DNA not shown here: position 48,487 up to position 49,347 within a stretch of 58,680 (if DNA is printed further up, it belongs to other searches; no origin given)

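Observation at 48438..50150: Compositionally foreign two-gene islet inserted just upstream of radA, bracketed by two colinear repeated 10-mers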

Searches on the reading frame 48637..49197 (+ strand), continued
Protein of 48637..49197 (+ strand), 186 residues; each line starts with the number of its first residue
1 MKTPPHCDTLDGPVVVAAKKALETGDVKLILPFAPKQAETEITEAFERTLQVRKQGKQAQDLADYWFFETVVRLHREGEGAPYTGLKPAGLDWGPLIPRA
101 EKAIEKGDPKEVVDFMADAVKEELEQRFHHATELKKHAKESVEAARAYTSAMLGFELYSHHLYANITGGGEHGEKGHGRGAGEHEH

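Call 54: fold_search(model_id=the predicted structure, library=pdb)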
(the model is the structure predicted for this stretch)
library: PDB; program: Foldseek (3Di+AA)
matches with E <= 10: 40; with E <= 0.001: 0
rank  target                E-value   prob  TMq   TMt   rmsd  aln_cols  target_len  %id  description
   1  7a73                  2.5e+00  0.20  0.23  0.15   5.6       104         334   12  Crystal structure of the two-domain cyclophilinA from Anabaena sp. (released 2021-10-06)
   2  8umu_E                3.1e+00  0.51  0.26  0.15   4.9        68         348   15  Atomic model of the human CTF18-RFC-PCNA binary complex in the four-subunit binding state (state 3) (released 2024-05-08)
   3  8e9g_J                3.4e+00  0.04  0.18  0.15  24.3       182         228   15  Mycobacterial respiratory complex I with both quinone positions modelled (released 2022-10-12)
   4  7jrl                  4.5e+00  0.12  0.19  0.09   5.4        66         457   17  The structure of CBM51-2 in complex with GlcNAc and INT domains from Clostridium perfringens ZmpB (released 2021-02-03)
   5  3u61_B                4.7e+00  0.20  0.24  0.16   4.2        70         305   14  Structure of T4 Bacteriophage Clamp Loader Bound To Closed Clamp, DNA and ATP Analog and ADP (released 2012-01-04)
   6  3u5z_E                5.0e+00  0.20  0.24  0.16   4.2        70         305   16  Structure of T4 Bacteriophage clamp loader bound to the T4 clamp, primer-template DNA, and ATP analog (released 2012-01-04)
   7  2pbe                  5.0e+00  0.09  0.18  0.14   8.3       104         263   10  Crystal structure of an aminoglycoside 6-adenyltransferase from Bacillus subtilis (released 2007-04-10)
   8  8zwo_E                5.3e+00  0.38  0.27  0.15   4.8        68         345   15  Structure of CTF18-PCNA with ATP (released 2025-06-18)
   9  5xnl_Q                5.3e+00  0.09  0.16  0.22   8.4        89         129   16  Structure of stacked C2S2M2-type PSII-LHCII supercomplex from Pisum sativum (released 2017-09-20)
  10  9jzr_F                5.6e+00  0.06  0.21  0.23  14.8       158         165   13  Structure of PSI-LHCI-LHCII supercomplex from Bryopsis corticulans (released 2026-02-25)
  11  9j38_A                5.6e+00  0.05  0.21  0.14  12.2       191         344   13  human KCNQ5-CaM in apo state (released 2025-04-16)
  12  8umv_D                5.9e+00  0.20  0.24  0.14   5.0        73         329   14  Atomic model of the human CTF18-RFC-PCNA-DNA ternary complex with narrow PCNA opening state I (state 5) (released 2024-05-08)
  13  3u5z_B                5.9e+00  0.16  0.24  0.15   4.3        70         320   14  Structure of T4 Bacteriophage clamp loader bound to the T4 clamp, primer-template DNA, and ATP analog (released 2012-01-04)
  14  8uh7_E                5.9e+00  0.14  0.21  0.13   7.7        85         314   14  Structure of T4 Bacteriophage clamp loader bound to the T4 clamp, primer-template DNA, and ATP analog (released 2023-12-13)
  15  5e86                  5.9e+00  0.11  0.24  0.20   6.1        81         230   11  isolated SBD of BiP with loop34 modification (released 2015-12-30)
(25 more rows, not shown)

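Call 61: find_encoding_contigs(protein=P0087, flank=5000, max_places=5)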
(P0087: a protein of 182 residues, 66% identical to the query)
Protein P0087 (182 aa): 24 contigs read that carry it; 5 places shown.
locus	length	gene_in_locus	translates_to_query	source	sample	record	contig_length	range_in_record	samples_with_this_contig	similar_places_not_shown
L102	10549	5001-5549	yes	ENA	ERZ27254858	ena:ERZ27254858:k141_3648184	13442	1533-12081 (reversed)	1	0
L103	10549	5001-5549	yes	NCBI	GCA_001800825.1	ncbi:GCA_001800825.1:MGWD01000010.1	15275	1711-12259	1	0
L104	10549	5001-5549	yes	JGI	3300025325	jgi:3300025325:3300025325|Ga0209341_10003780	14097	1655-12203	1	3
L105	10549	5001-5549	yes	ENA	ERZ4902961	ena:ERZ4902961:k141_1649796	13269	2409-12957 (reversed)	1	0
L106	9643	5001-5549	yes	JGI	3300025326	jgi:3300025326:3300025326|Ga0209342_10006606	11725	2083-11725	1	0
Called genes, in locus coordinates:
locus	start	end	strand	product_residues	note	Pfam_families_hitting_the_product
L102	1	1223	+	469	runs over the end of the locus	PF19077:Big_13 (faint), PF17957:Big_7 (weak)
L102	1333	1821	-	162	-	PF05866:RusA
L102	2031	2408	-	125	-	PF01842:ACT, PF13291:ACT_4 (faint), PF19571:ACT_8, PF22190:TTHA0829-like_ACT (faint), PF22629:ACT_AHAS_ss (weak), PF13840:ACT_7 (faint), PF01842:ACT (weak), PF22629:ACT_AHAS_ss (weak), +1 more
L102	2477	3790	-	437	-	PF01336:tRNA_anti-codon, PF00152:tRNA-synt_2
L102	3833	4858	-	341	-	PF00924:MS_channel_2nd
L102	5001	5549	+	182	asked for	PF20046:DUF6448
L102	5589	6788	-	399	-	PF00890:FAD_binding_2 (faint), PF01266:DAO (faint), PF01494:FAD_binding_3, PF01946:Thi4 (faint), PF03486:HI0933_like (weak), PF07992:Pyr_redox_2 (faint), PF12831:FAD_oxidored, PF22578:GGR_cat, +1 more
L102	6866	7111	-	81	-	PF12838:Fer4_7 (weak), PF13237:Fer4_10, PF00037:Fer4, PF14697:Fer4_21, PF12838:Fer4_7, PF25160:LdpA_Fe-S-bd (weak), PF13187:Fer4_9 (weak), PF00037:Fer4, +7 more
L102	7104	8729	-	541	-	PF23545:Zn_ribbon_HMPTM, PF04055:Radical_SAM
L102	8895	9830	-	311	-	PF01904:DUF72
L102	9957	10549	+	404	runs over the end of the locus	PF01904:DUF72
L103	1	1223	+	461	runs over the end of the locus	PF19077:Big_13 (faint), PF17957:Big_7 (weak)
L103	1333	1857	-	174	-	PF05866:RusA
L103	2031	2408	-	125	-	PF01842:ACT, PF13291:ACT_4 (faint), PF19571:ACT_8, PF22190:TTHA0829-like_ACT (faint), PF22629:ACT_AHAS_ss (weak), PF13840:ACT_7 (faint), PF01842:ACT (weak), PF22629:ACT_AHAS_ss (weak), +1 more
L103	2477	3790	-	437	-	PF01336:tRNA_anti-codon, PF00152:tRNA-synt_2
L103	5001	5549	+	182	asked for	PF20046:DUF6448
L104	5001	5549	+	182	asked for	PF20046:DUF6448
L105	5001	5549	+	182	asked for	PF20046:DUF6448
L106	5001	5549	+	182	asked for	PF20046:DUF6448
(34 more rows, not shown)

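Call 62: find_encoding_contigs(protein=P0015, flank=5000, max_places=2)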
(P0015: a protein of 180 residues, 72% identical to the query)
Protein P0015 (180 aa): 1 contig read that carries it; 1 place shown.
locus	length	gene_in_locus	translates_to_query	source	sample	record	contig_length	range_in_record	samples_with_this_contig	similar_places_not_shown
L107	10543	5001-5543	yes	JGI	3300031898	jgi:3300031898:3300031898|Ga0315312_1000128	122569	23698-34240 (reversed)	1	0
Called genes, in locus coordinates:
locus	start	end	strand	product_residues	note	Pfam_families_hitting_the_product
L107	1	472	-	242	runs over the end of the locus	PF10584:Proteasome_A_N, PF00227:Proteasome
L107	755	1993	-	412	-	PF04282:DUF438, PF01814:Hemerythrin, PF13596:PAS_10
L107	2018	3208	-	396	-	PF00753:Lactamase_B, PF19583:ODP, PF00258:Flavodoxin_1 (weak)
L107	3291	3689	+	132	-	-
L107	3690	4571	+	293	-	PF03239:FTR1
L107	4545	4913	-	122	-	PF22752:DUF488-N3i, PF04343:DUF488, PF22751:DUF488-N3a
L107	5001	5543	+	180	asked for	PF20046:DUF6448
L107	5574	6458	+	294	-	PF01545:Cation_efflux, PF16916:ZT_dimer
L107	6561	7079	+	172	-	PF23100:DUF2096_N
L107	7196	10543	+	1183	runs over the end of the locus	PF02463:SMC_N, PF13304:AAA_21 (faint), PF13476:AAA_23, PF13555:AAA_29 (faint), PF23649:FKBP15 (faint), PF06470:SMC_hinge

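Call 72: search_protein_families(library=ncbifam, proteins=[window:48637-49197:+], max_evalue=0.01)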
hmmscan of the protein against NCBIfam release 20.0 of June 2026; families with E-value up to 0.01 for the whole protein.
window:48637-49197:+ (186 aa): 0 families
